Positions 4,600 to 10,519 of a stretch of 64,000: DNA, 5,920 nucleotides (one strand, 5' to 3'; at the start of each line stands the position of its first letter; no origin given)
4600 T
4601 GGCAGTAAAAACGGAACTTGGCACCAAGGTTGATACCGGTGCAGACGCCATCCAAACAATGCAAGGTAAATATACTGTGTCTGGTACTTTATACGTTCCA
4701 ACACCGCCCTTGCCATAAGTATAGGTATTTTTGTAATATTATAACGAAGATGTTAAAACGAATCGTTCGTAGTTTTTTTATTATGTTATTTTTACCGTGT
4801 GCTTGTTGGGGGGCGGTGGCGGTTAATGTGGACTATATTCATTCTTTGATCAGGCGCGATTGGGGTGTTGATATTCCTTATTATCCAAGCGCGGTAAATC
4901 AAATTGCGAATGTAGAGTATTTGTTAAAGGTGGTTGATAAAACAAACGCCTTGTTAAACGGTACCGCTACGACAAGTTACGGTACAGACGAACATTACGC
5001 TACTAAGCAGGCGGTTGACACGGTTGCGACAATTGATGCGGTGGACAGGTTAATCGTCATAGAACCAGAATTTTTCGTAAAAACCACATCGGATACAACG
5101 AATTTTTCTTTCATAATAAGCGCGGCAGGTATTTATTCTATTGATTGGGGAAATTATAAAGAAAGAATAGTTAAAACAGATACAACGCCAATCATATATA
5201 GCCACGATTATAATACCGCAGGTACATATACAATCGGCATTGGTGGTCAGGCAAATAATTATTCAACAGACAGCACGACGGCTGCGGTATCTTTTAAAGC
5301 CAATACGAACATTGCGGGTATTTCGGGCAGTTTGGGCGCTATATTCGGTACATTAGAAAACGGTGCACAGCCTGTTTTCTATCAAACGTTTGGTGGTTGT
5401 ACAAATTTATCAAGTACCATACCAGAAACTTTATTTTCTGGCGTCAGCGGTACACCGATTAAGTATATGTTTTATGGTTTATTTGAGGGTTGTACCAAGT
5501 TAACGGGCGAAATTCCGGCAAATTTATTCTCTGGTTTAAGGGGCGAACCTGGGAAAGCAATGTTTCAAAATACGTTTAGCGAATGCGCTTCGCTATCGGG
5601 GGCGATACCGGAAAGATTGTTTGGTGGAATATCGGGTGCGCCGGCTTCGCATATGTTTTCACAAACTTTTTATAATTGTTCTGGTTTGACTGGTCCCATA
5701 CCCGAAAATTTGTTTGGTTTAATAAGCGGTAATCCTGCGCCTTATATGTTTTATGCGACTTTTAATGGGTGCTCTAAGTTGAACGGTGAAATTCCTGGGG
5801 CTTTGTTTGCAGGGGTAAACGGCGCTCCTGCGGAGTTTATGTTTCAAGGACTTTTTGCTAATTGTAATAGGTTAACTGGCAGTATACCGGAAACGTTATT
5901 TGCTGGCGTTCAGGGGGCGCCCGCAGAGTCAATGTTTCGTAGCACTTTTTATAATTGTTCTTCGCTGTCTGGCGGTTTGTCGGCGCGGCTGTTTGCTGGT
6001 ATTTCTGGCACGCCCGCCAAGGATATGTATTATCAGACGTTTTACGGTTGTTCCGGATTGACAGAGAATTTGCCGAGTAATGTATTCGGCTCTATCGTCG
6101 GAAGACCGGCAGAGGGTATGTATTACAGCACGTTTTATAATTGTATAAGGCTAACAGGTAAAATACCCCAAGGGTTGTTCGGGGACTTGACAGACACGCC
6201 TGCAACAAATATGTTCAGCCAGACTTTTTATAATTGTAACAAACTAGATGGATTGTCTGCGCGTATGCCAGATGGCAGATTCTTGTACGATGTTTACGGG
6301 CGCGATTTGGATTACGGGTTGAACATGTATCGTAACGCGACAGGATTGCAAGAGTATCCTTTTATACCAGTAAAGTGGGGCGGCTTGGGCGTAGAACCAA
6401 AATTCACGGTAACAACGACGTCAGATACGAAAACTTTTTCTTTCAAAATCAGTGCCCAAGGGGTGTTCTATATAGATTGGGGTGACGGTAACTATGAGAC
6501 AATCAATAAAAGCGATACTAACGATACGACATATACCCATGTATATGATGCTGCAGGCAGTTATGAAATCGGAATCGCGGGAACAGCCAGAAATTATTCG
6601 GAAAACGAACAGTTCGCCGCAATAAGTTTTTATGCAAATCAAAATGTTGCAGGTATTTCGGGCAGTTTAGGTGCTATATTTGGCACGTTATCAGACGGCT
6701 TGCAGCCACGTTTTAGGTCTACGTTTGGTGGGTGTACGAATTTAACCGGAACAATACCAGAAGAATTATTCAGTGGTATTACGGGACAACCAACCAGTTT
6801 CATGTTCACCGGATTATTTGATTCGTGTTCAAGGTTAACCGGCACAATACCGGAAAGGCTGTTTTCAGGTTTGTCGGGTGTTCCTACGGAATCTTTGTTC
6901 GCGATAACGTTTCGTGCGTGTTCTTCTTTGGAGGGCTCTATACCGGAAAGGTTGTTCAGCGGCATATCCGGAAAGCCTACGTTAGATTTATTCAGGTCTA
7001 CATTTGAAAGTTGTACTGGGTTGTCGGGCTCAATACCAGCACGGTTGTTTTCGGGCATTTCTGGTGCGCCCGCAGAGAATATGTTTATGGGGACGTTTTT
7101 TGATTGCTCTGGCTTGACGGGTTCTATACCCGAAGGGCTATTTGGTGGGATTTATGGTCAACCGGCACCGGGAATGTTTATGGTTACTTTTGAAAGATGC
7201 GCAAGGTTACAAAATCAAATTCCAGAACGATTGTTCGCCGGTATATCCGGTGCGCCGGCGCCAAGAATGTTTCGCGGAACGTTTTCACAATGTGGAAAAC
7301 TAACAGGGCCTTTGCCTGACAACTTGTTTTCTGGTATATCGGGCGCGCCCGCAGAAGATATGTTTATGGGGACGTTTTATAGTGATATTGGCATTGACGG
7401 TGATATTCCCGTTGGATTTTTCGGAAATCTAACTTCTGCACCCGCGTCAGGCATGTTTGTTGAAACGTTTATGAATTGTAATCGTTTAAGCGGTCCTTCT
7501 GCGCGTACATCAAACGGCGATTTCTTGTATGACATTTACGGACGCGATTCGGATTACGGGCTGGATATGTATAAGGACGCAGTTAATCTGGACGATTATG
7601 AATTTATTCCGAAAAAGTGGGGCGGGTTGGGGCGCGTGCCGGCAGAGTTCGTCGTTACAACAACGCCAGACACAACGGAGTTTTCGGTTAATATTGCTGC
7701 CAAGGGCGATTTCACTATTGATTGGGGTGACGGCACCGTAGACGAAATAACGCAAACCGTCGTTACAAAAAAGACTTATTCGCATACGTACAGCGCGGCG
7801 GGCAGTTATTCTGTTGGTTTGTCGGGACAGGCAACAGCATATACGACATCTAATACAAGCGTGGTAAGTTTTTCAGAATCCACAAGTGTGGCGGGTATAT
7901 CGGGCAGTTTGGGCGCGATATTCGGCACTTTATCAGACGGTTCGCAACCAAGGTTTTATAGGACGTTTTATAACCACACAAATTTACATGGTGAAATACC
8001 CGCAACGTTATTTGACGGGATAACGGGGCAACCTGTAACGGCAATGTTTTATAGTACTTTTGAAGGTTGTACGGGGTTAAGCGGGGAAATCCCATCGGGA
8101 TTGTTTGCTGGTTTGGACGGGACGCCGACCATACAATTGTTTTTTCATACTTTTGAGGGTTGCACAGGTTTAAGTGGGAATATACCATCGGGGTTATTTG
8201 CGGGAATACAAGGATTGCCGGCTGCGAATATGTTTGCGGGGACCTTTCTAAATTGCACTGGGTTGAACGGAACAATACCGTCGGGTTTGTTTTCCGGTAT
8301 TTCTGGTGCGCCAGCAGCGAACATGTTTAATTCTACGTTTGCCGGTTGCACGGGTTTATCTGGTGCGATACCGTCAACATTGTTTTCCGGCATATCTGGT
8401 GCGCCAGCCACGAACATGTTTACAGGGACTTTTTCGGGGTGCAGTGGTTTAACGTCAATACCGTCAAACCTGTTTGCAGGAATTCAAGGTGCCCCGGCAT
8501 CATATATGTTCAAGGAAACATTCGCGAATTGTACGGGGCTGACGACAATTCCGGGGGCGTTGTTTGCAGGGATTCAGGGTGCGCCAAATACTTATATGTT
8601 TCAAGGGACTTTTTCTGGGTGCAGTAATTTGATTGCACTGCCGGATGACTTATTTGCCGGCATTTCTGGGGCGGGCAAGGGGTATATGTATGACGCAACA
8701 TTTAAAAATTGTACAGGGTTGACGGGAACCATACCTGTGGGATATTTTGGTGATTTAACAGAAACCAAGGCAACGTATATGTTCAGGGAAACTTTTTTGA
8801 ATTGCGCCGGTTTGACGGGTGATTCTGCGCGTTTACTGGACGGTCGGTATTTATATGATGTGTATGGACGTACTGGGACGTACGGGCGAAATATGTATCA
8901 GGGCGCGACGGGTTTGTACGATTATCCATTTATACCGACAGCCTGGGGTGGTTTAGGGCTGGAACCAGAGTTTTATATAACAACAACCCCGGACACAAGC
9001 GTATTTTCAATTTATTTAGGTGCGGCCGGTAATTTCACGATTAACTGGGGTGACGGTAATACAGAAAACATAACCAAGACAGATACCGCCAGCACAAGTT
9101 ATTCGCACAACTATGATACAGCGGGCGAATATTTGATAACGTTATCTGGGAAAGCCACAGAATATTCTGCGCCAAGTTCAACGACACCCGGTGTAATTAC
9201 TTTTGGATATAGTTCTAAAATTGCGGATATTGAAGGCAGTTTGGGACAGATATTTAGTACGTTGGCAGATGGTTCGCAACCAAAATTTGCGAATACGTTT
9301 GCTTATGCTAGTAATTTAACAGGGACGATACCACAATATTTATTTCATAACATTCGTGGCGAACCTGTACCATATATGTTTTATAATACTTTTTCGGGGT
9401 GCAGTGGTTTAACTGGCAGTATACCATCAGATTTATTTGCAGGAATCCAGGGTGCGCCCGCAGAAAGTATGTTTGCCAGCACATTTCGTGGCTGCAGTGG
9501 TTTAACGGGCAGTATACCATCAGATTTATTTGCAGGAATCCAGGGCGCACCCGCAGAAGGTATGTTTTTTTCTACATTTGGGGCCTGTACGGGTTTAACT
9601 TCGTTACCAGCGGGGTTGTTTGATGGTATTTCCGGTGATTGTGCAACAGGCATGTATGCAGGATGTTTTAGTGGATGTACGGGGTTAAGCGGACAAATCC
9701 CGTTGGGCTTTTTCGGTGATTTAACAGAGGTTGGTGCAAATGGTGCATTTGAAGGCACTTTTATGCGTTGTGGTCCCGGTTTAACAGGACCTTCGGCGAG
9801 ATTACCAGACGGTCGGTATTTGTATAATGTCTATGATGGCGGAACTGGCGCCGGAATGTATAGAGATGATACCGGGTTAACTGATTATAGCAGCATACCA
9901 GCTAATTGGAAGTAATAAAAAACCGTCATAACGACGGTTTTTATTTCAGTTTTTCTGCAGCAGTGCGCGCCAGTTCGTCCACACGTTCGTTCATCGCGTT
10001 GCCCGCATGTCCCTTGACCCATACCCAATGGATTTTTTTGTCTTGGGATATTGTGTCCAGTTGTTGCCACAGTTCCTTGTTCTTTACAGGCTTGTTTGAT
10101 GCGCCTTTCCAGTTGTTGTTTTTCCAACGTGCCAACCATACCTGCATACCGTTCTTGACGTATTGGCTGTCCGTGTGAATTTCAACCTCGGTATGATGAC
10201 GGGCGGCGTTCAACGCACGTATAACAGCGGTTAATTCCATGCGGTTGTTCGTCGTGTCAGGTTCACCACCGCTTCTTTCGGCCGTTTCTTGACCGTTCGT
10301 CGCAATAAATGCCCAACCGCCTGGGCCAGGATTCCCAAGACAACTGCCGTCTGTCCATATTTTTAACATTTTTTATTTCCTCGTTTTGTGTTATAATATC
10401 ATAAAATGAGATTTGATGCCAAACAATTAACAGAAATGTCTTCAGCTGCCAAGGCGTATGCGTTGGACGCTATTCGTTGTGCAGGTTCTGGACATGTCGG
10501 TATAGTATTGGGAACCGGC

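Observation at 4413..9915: Giant secreted protein made of four tandem PKD-like + 31-aa-repeat super-modules, with a small secreted partner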

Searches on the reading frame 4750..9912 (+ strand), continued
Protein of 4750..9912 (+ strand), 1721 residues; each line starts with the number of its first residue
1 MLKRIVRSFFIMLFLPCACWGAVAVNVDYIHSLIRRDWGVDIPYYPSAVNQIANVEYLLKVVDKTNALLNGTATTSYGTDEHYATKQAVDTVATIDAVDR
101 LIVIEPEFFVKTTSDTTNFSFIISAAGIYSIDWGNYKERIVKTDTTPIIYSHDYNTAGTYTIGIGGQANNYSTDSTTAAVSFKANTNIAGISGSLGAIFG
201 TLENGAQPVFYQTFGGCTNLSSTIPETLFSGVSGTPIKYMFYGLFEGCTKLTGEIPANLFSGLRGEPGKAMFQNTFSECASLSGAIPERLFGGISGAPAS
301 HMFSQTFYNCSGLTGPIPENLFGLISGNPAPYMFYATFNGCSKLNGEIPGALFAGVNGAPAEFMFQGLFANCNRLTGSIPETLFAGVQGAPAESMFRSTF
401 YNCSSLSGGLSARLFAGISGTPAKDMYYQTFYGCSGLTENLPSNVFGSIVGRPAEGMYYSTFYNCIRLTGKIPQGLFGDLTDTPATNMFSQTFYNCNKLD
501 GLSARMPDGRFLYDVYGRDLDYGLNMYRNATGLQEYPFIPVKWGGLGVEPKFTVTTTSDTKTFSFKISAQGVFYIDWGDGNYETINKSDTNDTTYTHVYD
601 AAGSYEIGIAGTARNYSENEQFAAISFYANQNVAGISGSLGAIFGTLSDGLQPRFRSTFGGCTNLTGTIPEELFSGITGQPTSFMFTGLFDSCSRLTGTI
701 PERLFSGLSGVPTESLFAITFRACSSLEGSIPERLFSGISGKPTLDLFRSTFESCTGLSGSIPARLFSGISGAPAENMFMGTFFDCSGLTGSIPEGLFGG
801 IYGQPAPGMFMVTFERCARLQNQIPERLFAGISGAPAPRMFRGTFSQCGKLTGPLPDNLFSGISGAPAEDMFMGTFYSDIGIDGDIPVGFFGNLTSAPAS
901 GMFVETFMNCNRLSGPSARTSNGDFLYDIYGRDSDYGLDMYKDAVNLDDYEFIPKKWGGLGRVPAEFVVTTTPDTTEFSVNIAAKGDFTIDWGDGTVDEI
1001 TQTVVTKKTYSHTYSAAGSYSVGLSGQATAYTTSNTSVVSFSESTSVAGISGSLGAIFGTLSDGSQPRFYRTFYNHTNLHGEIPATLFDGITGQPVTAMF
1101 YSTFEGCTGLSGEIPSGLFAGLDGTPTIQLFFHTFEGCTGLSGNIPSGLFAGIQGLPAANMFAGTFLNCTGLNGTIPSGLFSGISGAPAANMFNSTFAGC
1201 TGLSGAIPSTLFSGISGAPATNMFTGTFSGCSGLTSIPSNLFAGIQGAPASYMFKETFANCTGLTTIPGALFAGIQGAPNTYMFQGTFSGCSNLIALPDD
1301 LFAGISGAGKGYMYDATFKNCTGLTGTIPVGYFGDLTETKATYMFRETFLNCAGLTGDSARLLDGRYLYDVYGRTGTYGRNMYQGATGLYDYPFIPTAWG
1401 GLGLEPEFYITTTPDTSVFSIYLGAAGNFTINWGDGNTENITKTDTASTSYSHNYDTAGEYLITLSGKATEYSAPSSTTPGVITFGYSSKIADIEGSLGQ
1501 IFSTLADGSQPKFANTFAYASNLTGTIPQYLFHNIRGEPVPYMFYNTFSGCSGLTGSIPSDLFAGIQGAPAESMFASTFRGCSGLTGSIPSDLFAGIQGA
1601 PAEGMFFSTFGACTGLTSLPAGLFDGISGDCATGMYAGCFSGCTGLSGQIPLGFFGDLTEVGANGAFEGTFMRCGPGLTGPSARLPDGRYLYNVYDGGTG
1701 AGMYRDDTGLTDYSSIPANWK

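Call 27: search_protein_families(library=pfam, proteins=[P0033, P0061, P0090], max_evalue=0.001)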
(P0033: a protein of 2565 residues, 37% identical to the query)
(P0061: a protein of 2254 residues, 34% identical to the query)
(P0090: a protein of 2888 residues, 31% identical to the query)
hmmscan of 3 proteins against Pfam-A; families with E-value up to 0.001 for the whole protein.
P0033 (2565 aa): 4 families
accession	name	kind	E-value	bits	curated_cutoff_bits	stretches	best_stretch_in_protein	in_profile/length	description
PF13306.12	LRR_5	-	7.1e-19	68.4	27.7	0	1135-1233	16-121/127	BspA type Leucine rich repeat region (6 copies)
PF07699.19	Ephrin_rec_like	-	3.9e-16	59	23.1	3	2341-2382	7-48/48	Tyrosine-protein kinase ephrin type A/B receptor-like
PF00801.26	PKD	-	2.9e-08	34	23.5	0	1385-1441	6-63/80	PKD domain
PF18911.6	PKD_4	-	0.00012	22.5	27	0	1385-1444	11-69/85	PKD domain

P0061 (2254 aa): 1 family
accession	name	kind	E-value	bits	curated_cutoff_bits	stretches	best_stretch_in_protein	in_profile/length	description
PF13306.12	LRR_5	-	8.1e-19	68.2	27.7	0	1782-1881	6-85/127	BspA type Leucine rich repeat region (6 copies)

P0090 (2888 aa): 3 families
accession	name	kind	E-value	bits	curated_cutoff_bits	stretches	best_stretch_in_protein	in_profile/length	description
PF03382.20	DUF285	-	4.4e-48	162.4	25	3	752-876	2-114/120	Mycoplasma protein of unknown function, DUF285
PF13306.12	LRR_5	-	1.7e-11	44.5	27.7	2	1903-1961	46-104/127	BspA type Leucine rich repeat region (6 copies)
PF00801.26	PKD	-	0.00038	20.8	23.5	0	85-128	26-66/80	PKD domain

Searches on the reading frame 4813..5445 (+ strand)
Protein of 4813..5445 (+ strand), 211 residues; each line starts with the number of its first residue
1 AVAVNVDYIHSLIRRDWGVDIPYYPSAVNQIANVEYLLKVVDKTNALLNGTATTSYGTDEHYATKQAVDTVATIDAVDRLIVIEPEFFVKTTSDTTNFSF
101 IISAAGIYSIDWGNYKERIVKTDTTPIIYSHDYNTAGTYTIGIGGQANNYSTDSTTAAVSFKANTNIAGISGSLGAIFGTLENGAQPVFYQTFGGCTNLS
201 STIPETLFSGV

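Call 39: find_related_loci(query=A2, collection=genome_contigs, flank=4000)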
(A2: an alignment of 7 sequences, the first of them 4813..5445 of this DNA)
Query A2 (211 aa) in genome_contigs; peptide patterns used: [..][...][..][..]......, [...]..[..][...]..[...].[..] (x = any residue, [..] = any of these).
282 stretches matched a pattern; 214 encode a relative of the query (tblastn E <= 1e-3); the best 80 are kept; 79 distinct loci.
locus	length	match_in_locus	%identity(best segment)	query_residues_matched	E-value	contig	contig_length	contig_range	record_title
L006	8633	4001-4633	98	1-211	3e-137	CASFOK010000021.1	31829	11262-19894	uncultured proteobacterium isolate SI.B28.metabat-bins.76 genome assembly, contig: SI.B28.metabat-bins.76.fa_k141_549212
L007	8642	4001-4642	57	1-211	5e-75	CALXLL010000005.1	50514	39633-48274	MAG: uncultured Alphaproteobacteria bacterium isolate BRZ_E__bin176 genome assembly, contig: BRZ_E__NODE_1243_length_505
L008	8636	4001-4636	58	1-211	3e-74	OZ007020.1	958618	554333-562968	MAG: uncultured Alphaproteobacteria bacterium isolate 6730_HET_VAC_contig_11916_metaflye_circ MAG genome assembly, chrom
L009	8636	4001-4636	56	1-211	4e-73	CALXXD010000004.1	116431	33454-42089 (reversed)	MAG: uncultured Alphaproteobacteria bacterium isolate BRZ_AB__bin14 genome assembly, contig: BRZ_AB__NODE_161_length_116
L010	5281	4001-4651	56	1-211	1e-70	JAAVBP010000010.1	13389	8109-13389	MAG: bacterium isolate Mgla_MAG_35-bin_11 c_000000131300, whole genome shotgun sequence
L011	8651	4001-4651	57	1-211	2e-69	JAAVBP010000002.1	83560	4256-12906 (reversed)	MAG: bacterium isolate Mgla_MAG_35-bin_11 c_000000034408, whole genome shotgun sequence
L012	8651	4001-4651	57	1-211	1e-68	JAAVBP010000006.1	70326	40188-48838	MAG: bacterium isolate Mgla_MAG_35-bin_11 c_000000034655, whole genome shotgun sequence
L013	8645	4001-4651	53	1-211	9e-68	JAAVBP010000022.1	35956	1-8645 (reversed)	MAG: bacterium isolate Mgla_MAG_35-bin_11 c_000000132204, whole genome shotgun sequence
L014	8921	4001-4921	55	4-211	7e-68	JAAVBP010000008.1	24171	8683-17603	MAG: bacterium isolate Mgla_MAG_35-bin_11 c_000000131127, whole genome shotgun sequence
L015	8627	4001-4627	60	4-211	1e-65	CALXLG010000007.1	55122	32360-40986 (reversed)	MAG: uncultured Alphaproteobacteria bacterium isolate BRZ_FN__bin24 genome assembly, contig: BRZ_FN__NODE_627_length_551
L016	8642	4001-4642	53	4-211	9e-66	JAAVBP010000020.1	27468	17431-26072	MAG: bacterium isolate Mgla_MAG_35-bin_11 c_000000132134, whole genome shotgun sequence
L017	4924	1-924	54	5-211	9e-66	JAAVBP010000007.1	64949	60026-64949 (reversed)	MAG: bacterium isolate Mgla_MAG_35-bin_11 c_000000034706, whole genome shotgun sequence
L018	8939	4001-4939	51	1-211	6e-64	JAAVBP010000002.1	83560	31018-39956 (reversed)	MAG: bacterium isolate Mgla_MAG_35-bin_11 c_000000034408, whole genome shotgun sequence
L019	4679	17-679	53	1-211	4e-64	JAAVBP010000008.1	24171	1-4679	MAG: bacterium isolate Mgla_MAG_35-bin_11 c_000000131127, whole genome shotgun sequence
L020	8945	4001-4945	52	1-211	9e-64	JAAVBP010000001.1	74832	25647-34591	MAG: bacterium isolate Mgla_MAG_35-bin_11 c_000000034337, whole genome shotgun sequence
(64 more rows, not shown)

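Call 74: find_related_loci(query=A2, collection=viral_contigs, flank=8000)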
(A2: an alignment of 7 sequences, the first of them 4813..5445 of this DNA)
Query A2 (211 aa) in viral_contigs; peptide patterns used: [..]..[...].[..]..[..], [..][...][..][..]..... (x = any residue, [..] = any of these).
40 stretches matched a pattern, but none encodes a relative of the query by tblastn (E <= 1e-3).

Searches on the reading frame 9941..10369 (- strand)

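Call 13: search_protein_families(library=pfam, proteins=[window:9941-10369:-], max_evalue=0.001)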
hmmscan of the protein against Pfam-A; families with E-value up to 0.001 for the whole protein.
window:9941-10369:- (142 aa): 1 family
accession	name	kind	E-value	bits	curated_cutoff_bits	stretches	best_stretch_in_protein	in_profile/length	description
PF00075.30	RNase_H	-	6.6e-48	162.9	25.8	1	3-138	5-140/141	RNase H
